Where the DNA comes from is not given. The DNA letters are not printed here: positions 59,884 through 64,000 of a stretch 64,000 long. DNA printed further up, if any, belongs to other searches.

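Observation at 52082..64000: Three consecutive giant tail-fibre genes with T4 gp34/gp37-type repeats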

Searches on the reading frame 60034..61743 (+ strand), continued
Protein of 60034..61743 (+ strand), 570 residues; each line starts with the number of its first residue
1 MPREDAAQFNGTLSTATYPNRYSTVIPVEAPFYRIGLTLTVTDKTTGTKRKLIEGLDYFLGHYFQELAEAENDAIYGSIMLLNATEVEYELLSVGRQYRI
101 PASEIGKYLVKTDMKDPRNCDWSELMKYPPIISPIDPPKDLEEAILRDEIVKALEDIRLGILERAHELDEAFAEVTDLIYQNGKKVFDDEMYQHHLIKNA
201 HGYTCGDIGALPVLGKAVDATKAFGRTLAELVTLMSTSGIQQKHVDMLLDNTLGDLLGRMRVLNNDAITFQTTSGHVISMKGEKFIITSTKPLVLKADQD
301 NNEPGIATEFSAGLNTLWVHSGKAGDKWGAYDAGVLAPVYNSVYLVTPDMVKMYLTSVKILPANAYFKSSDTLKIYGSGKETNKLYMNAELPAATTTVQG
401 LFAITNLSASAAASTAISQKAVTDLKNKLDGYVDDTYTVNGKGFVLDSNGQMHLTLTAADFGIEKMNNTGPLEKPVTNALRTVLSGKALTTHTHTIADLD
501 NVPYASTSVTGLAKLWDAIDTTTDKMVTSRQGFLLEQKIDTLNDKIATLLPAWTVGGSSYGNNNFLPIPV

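Call 70: get_annotated_region(hit=H107, flank=400)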
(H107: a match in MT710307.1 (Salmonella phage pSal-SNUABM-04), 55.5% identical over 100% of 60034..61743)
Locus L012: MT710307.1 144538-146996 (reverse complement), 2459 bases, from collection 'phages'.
description: Salmonella phage pSal-SNUABM-04, complete genome.
organism: Salmonella phage pSal-SNUABM-04 (NCBI taxid 2759192)
taxonomy: Viruses; Duplodnaviria; Heunggongvirae; Uroviricota; Caudoviricetes; Machinavirus
host: Salmonella enterica Sal-SNUABM-svn1; source: -; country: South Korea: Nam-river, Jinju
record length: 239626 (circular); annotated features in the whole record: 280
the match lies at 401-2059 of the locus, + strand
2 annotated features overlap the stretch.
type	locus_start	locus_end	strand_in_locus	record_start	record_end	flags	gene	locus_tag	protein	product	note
CDS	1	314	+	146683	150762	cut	-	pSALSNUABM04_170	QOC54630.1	putative virion structural protein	-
CDS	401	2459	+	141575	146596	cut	-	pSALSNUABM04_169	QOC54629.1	hypothetical protein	-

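Call 71: get_annotated_region(hit=H110, flank=400)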
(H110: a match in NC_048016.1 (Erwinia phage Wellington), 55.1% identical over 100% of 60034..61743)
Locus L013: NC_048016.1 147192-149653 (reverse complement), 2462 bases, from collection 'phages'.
description: Erwinia phage Wellington, complete genome.
organism: Erwinia phage Wellington (NCBI taxid 2267653)
taxonomy: Viruses; Duplodnaviria; Heunggongvirae; Uroviricota; Caudoviricetes; Wellingtonvirus; Wellingtonvirus wellington
host: Erwinia amylovora; source: -; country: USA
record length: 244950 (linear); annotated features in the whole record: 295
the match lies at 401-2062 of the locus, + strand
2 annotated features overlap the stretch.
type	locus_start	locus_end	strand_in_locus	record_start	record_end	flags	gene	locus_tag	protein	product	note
CDS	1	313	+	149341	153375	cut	-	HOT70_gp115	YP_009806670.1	virion structural protein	gp186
CDS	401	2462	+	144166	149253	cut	-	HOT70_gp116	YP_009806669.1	hypothetical protein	gp185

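Call 72: get_annotated_region(hit=H105, flank=400)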
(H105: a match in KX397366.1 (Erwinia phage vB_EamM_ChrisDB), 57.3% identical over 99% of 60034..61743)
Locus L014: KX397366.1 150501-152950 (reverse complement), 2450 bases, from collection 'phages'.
description: Erwinia phage vB_EamM_ChrisDB, complete genome.
organism: Erwinia phage vB_EamM_ChrisDB (NCBI taxid 1883371)
taxonomy: Viruses; Duplodnaviria; Heunggongvirae; Uroviricota; Caudoviricetes; Machinavirus
host: Erwinia amylovora ATCC 29780; source: -; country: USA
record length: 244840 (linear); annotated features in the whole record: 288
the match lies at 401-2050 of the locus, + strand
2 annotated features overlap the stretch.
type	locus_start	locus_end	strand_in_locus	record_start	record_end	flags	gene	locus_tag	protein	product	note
CDS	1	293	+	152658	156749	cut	-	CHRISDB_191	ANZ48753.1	putative virion structural protein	gp191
CDS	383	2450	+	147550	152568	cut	-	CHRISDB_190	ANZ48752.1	hypothetical protein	gp190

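Call 73: get_annotated_region(hit=H103, flank=400)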
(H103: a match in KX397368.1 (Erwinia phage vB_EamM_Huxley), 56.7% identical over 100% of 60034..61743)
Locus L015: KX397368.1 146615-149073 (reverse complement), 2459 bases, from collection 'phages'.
description: Erwinia phage vB_EamM_Huxley, complete genome.
organism: Erwinia phage vB_EamM_Huxley (NCBI taxid 1883373)
taxonomy: Viruses; Duplodnaviria; Heunggongvirae; Uroviricota; Caudoviricetes; Machinavirus; Machinavirus machina
host: Erwinia amylovora ATCC 29780; source: branches and blossoms; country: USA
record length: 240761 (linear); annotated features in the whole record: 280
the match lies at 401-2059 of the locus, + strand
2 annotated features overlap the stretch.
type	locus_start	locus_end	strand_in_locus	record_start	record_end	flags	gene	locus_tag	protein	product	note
CDS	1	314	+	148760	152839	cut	-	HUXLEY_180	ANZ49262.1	putative virion structural protein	gp180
CDS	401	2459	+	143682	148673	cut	-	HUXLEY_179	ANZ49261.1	hypothetical protein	gp179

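Call 93: search_solved_structures(query=A11, max_evalue=1, show_alignments=2)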
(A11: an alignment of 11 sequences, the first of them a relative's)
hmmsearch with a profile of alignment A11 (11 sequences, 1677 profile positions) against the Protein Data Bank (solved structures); distinct sequences matched with E-value up to 1: 0.

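Call 97: search_protein_families(library=pfam, proteins=[P0123, P0137, P0122, P0130, P0200], max_evalue=0.01)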
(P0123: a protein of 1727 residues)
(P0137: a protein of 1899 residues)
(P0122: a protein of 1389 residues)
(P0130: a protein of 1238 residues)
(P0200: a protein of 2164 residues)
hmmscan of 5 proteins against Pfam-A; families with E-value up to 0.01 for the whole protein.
P0123 (1727 aa): 0 families

P0137 (1899 aa): 0 families

P0122 (1389 aa): 0 families

P0130 (1238 aa): 0 families

P0200 (2164 aa): 0 families

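Call 98: search_protein_families(library=ncbifam, proteins=[P0123], max_evalue=0.01)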
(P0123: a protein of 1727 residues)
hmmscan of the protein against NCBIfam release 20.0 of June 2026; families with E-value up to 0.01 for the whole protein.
P0123 (1727 aa): 0 families

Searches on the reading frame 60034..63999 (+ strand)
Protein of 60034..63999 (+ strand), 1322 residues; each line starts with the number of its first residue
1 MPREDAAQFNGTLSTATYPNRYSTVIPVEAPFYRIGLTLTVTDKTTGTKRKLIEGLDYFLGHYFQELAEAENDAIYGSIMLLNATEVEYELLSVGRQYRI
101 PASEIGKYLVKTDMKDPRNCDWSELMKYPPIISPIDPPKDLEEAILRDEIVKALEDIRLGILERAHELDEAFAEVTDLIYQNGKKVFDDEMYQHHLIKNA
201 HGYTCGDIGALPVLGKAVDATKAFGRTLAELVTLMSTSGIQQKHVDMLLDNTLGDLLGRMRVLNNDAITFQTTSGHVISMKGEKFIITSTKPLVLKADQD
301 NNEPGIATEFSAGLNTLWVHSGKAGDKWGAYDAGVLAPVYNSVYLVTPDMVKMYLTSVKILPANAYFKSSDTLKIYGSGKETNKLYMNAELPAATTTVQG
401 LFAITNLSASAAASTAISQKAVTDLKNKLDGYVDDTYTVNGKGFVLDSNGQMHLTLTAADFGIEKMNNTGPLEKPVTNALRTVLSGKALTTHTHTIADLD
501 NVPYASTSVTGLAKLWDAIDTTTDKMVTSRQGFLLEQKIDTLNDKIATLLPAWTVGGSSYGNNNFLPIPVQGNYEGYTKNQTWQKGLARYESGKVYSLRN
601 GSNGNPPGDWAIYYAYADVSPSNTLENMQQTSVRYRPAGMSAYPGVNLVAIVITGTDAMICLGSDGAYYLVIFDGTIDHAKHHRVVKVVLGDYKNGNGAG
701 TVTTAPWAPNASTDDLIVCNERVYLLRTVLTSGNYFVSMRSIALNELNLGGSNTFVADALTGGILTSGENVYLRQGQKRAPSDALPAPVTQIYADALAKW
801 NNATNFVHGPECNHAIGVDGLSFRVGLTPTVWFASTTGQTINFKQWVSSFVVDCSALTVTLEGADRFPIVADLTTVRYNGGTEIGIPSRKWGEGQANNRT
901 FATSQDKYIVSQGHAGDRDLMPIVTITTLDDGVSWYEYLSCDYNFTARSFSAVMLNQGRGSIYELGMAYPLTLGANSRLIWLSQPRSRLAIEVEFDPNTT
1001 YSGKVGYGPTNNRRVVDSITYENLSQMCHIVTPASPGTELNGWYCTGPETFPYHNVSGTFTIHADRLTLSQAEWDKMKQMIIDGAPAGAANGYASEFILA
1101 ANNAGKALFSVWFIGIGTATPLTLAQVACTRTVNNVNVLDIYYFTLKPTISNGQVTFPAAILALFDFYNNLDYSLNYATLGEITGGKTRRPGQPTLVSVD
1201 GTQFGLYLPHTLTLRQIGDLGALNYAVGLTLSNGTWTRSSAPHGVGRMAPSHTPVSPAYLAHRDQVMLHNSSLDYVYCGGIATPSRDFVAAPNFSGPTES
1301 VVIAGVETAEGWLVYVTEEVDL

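Call 10: search_protein_families(library=pfam, proteins=[window:60034-63999:+], max_evalue=0.1)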
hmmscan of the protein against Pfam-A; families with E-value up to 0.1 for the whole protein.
window:60034-63999:+ (1322 aa): 1 family
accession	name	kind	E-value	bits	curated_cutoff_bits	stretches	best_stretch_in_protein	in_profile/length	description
PF12789.12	PTR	-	0.0093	16.5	27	1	480-502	17-39/60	Phage tail repeat like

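Call 11: search_protein_families(library=phrogs, proteins=[window:60034-63999:+], max_evalue=0.01)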
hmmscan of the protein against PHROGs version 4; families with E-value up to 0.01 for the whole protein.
window:60034-63999:+ (1322 aa): 7 families
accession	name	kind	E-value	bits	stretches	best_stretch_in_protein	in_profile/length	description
phrog_7449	-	unknown function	0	1990.3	1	1-1322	1-1296/1714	-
phrog_2163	-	head and packaging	3.4e-87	294.9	1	14-586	32-574/574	virion structural protein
phrog_8078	-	head and packaging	3.6e-29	102.3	1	28-528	36-531/1392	virion structural protein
phrog_7557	-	head and packaging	4.9e-20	71.9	2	187-552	387-739/1221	virion structural protein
phrog_5207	-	unknown function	2.3e-06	27.4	1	455-501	468-514/689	-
phrog_13857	-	tail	2.3e-06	27.4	1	19-157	34-170/743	tail protein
phrog_35419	-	tail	0.0014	18.9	1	453-521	69-135/414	tail fiber protein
